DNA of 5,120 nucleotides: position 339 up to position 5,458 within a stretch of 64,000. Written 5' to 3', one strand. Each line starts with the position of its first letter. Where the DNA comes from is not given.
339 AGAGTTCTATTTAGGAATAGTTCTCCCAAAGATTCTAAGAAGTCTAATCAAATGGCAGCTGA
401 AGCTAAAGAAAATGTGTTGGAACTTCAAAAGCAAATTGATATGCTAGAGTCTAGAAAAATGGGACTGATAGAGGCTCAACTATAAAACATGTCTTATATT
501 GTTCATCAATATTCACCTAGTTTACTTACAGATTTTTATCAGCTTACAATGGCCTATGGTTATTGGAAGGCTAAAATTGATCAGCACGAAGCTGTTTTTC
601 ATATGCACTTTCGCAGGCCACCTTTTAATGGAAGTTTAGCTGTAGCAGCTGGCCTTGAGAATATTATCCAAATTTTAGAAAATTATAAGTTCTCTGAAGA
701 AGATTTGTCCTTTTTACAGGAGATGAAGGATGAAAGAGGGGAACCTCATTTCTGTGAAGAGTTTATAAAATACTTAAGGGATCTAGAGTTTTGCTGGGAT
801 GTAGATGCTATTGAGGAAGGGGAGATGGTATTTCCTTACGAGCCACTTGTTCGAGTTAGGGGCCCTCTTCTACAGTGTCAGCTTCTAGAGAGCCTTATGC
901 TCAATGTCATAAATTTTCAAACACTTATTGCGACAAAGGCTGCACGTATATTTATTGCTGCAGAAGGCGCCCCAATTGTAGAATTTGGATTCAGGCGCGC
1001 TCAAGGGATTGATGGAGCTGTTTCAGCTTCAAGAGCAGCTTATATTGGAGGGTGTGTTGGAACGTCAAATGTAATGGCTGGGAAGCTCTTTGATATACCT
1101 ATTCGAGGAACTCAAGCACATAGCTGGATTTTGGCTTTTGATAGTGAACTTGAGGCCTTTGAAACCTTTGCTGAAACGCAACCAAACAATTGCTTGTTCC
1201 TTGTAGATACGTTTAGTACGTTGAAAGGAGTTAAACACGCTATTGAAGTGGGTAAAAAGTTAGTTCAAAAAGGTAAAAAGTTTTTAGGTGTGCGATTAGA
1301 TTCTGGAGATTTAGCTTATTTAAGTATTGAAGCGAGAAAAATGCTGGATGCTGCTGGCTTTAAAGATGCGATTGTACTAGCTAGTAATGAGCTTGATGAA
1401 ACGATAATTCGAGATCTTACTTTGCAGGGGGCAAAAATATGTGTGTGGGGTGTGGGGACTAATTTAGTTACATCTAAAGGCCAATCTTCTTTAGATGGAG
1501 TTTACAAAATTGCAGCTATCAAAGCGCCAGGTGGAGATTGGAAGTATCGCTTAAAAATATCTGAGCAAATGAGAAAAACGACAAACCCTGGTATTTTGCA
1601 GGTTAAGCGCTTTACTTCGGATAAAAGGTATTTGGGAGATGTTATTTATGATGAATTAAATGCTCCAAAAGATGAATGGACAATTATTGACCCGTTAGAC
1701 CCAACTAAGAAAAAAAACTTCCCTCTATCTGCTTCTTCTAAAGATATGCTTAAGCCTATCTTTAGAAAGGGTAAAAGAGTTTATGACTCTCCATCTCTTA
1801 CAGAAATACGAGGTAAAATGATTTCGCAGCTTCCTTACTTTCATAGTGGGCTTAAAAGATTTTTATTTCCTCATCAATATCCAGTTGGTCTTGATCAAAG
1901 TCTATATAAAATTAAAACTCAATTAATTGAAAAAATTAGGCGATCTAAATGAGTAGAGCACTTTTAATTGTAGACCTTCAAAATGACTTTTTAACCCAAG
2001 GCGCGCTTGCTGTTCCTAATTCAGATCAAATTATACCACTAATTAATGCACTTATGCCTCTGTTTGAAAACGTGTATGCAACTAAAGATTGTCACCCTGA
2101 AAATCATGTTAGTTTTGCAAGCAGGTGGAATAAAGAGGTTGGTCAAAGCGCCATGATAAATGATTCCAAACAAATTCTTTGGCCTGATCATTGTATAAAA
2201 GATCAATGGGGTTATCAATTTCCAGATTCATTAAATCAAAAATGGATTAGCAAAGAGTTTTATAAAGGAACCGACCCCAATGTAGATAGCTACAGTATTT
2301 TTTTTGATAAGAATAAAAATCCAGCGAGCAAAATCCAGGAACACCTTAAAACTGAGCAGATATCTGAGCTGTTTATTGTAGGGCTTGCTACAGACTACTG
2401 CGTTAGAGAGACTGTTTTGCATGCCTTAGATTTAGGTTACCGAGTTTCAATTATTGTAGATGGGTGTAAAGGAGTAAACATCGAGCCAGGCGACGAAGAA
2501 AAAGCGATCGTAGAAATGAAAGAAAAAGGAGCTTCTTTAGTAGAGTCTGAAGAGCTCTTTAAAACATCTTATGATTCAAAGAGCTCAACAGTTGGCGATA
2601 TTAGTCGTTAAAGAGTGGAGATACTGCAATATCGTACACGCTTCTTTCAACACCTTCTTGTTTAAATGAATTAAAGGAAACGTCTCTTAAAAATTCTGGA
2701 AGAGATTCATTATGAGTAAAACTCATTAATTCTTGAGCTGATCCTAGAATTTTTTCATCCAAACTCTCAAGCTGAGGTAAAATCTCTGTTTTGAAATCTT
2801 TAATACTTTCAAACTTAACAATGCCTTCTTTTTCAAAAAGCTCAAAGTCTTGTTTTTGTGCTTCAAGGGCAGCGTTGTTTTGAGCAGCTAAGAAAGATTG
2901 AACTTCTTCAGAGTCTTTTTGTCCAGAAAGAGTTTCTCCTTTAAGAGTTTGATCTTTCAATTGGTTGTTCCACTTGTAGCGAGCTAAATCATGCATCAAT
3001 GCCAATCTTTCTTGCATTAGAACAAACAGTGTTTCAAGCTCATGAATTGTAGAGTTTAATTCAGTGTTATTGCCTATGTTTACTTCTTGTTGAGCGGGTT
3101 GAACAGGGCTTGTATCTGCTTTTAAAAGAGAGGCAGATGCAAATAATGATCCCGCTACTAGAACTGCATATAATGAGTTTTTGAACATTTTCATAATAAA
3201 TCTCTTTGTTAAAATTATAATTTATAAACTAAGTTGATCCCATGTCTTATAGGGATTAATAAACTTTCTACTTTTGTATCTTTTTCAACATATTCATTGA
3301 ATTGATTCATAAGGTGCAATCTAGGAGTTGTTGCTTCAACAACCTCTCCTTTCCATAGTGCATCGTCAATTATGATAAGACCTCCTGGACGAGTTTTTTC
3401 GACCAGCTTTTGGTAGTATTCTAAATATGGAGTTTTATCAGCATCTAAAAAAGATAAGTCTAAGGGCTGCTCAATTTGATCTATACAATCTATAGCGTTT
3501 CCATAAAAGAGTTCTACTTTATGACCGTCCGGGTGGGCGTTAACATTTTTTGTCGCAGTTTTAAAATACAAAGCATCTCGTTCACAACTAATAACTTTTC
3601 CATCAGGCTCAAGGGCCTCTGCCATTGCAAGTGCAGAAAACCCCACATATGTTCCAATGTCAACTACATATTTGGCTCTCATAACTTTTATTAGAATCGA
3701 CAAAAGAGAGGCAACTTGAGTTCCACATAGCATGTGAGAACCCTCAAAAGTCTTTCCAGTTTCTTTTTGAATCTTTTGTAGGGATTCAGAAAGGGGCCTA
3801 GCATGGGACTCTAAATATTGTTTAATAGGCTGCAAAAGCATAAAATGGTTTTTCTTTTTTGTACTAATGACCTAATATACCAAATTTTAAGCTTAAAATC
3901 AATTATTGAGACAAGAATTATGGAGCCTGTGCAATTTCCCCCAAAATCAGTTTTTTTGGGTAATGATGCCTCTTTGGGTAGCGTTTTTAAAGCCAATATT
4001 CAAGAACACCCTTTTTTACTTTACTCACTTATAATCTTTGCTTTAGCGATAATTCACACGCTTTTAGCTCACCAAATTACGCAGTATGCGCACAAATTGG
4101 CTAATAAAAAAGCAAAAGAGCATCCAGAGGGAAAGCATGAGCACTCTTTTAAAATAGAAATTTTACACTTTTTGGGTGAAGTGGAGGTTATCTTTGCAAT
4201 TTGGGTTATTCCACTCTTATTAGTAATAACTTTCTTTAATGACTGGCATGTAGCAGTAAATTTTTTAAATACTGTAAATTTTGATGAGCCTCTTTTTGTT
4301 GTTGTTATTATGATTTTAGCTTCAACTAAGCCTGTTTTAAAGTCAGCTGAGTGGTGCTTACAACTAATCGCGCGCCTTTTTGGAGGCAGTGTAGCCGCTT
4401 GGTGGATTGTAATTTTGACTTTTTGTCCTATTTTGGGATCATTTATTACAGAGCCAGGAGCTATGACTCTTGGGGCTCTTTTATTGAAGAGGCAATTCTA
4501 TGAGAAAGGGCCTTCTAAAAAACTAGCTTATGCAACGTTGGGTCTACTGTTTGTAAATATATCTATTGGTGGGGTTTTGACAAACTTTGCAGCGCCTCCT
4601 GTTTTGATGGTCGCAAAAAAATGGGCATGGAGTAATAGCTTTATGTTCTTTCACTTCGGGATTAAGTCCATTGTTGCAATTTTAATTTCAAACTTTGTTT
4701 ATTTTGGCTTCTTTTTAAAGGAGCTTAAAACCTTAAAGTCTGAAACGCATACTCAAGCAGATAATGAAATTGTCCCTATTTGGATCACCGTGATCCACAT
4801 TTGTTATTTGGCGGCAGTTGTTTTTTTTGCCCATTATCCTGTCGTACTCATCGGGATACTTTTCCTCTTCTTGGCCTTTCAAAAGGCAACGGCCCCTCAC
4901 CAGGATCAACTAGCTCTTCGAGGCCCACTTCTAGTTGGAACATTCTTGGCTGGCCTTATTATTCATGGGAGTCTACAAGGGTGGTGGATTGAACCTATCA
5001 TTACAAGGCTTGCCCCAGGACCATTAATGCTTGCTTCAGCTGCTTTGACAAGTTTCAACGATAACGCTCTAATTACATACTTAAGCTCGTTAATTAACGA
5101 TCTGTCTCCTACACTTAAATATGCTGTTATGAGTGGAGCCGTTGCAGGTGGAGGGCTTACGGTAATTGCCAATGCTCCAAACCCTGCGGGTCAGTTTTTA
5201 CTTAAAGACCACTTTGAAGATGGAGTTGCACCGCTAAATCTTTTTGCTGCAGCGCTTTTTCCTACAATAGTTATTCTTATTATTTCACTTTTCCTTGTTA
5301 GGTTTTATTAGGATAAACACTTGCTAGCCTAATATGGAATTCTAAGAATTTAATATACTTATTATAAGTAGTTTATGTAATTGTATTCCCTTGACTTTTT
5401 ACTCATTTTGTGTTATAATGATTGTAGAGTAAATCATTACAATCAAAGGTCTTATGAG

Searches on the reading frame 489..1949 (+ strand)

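Call 32: search_protein_families(library=pfam, proteins=[window:489-1949:+], max_evalue=0.001)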
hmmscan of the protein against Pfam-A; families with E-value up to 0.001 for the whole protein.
window:489-1949:+ (487 aa): 4 families
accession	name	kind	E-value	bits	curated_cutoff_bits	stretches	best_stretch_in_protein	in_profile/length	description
PF17767.7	NAPRTase_N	-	3.3e-35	121.6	32.6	1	12-142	1-125/125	Nicotinate phosphoribosyltransferase (NAPRTase) N-terminal domain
PF17956.6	NAPRTase_C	-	7.5e-18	65.5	23.3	1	374-476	6-111/111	Nicotinate phosphoribosyltransferase C-terminal domain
PF04095.22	NAPRTase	-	3.8e-08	33.8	20.8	1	163-344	3-196/239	Nicotinate phosphoribosyltransferase (NAPRTase) family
PF02749.22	QRPTase_N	-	2e-05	25.1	27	0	101-142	39-79/82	Quinolinate phosphoribosyl transferase, N-terminal domain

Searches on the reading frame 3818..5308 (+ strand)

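Call 32: search_protein_families(library=pfam, proteins=[window:3818-5308:+], max_evalue=0.001)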
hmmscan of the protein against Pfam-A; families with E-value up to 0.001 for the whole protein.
window:3818-5308:+ (497 aa): 1 family
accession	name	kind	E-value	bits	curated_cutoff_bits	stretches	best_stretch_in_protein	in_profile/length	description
PF07399.17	Na_H_antiport_3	-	5.6e-160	533.3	25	1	68-490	4-416/419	Putative Na+/H+ antiporter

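Call 97: search_protein_families(library=ncbifam, proteins=[window:3818-5308:+], max_evalue=0.001)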
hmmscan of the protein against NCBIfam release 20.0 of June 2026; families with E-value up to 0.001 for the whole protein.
window:3818-5308:+ (497 aa): 0 families
